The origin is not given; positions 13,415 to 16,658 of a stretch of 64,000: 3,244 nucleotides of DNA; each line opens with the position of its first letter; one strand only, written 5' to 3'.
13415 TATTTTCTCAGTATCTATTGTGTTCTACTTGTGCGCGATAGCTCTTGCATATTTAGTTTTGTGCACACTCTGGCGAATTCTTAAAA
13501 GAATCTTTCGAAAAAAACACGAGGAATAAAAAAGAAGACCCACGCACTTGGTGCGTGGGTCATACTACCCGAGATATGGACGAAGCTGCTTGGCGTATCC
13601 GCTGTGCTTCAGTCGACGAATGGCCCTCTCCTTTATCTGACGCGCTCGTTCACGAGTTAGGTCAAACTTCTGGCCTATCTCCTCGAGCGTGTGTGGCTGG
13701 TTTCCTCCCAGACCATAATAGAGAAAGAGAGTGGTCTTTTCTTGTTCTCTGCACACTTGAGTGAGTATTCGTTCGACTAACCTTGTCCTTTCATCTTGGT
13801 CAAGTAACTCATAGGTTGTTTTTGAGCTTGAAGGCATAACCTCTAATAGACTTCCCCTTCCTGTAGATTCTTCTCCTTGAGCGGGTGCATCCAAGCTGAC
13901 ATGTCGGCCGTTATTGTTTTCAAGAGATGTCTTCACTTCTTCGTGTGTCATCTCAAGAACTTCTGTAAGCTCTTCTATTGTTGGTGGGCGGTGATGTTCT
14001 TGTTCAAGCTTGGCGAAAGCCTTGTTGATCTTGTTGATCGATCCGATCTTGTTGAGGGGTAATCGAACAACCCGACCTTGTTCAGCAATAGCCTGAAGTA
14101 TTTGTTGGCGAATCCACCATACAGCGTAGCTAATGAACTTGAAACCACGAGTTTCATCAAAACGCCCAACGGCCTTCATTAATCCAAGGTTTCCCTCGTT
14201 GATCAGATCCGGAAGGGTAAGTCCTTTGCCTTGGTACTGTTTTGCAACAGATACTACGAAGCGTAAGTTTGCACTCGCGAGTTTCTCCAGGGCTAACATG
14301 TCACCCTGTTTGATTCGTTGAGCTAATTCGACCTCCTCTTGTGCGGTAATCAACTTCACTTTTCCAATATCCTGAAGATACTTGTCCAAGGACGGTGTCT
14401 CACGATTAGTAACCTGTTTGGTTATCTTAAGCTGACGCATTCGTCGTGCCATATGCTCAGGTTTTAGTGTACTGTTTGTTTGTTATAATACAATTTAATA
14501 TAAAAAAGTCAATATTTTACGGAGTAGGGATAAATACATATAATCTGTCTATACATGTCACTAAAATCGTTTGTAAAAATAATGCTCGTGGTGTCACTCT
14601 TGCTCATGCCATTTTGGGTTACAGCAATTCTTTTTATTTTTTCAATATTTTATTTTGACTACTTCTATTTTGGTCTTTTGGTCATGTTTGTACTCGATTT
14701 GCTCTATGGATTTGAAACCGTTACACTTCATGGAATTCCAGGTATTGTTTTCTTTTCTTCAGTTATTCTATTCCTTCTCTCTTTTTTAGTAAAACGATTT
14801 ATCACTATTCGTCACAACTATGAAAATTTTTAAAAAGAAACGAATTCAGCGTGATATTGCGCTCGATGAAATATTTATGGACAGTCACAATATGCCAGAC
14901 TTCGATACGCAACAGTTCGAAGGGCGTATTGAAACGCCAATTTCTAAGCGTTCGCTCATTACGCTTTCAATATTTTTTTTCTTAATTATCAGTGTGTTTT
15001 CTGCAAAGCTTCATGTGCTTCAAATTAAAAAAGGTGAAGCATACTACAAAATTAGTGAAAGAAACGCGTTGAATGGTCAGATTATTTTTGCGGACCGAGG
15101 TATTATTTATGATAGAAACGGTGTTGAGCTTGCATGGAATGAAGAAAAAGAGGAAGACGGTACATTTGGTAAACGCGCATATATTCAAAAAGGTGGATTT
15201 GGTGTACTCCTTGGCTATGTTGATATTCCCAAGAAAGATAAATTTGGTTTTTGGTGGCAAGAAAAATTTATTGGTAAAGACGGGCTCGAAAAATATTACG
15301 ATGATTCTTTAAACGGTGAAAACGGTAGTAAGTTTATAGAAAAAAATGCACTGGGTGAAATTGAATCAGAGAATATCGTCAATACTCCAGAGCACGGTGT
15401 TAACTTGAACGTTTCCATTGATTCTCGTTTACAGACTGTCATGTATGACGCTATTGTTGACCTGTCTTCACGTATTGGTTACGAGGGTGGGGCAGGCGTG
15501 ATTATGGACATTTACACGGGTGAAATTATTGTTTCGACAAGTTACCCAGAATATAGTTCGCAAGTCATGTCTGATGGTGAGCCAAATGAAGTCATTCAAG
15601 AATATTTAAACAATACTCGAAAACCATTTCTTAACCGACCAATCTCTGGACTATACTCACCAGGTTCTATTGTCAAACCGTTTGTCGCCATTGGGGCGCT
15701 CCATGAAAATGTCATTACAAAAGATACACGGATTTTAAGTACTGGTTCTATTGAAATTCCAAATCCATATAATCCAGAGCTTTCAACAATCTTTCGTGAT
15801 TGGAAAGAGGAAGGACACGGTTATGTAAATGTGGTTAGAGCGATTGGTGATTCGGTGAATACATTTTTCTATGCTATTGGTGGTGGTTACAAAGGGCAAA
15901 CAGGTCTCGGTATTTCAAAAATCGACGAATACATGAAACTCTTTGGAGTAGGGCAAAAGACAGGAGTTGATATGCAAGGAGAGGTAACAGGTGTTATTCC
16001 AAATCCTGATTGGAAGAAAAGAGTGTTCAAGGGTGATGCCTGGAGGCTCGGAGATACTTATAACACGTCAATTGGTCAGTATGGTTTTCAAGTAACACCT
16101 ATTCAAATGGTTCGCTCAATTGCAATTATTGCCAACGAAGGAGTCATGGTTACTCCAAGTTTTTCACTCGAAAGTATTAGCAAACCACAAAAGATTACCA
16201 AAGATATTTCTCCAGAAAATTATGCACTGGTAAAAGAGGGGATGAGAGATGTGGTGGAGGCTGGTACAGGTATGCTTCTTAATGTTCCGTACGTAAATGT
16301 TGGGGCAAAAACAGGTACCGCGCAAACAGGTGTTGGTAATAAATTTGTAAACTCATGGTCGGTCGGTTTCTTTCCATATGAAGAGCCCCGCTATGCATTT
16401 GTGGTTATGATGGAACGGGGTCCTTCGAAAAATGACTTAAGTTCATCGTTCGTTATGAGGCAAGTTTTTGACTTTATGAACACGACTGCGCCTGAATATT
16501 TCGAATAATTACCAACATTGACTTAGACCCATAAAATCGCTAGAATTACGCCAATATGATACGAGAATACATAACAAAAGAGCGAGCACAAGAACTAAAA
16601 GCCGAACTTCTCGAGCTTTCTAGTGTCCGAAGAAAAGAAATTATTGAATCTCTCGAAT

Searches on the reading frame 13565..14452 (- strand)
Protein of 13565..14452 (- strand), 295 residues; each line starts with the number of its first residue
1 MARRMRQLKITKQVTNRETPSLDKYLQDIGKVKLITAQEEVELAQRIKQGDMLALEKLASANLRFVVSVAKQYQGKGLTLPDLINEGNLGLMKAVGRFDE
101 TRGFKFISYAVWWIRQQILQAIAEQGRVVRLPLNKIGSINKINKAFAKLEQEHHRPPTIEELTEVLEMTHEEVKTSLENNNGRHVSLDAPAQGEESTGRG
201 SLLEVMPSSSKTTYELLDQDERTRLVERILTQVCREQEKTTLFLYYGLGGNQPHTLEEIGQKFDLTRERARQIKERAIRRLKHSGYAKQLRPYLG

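Call 20: search_protein_families(library=pfam, proteins=[window:13565-14452:-], max_evalue=0.01)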
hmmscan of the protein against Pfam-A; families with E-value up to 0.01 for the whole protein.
window:13565-14452:- (295 aa): 4 families
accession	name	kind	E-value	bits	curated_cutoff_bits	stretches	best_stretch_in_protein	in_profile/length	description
PF04542.20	Sigma70_r2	-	1.2e-18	67.1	24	1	59-127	2-70/71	Sigma-70 region 2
PF00140.25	Sigma70_r1_2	-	1.2e-13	51.3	22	1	21-52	2-33/34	Sigma-70 factor, region 1.2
PF04539.22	Sigma70_r3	-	3.5e-12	46.7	25.3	1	139-204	3-67/78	Sigma-70 region 3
PF04545.22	Sigma70_r4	-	6.7e-12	45.2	24.1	1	236-283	7-50/50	Sigma-70, region 4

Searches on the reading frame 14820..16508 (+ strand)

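Call 54: search_protein_families(library=pfam, proteins=[window:14820-16508:+], max_evalue=0.001)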
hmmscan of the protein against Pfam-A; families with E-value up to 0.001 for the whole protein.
window:14820-16508:+ (562 aa): 2 families
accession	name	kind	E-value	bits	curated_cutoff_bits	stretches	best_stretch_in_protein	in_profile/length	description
PF00905.27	Transpeptidase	-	5.8e-54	183.8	22.1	1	224-541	1-288/299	Penicillin binding protein transpeptidase domain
PF03717.20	PBP_dimer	-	1.1e-12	49.2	24.4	1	118-184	107-178/180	Penicillin-binding Protein dimerisation domain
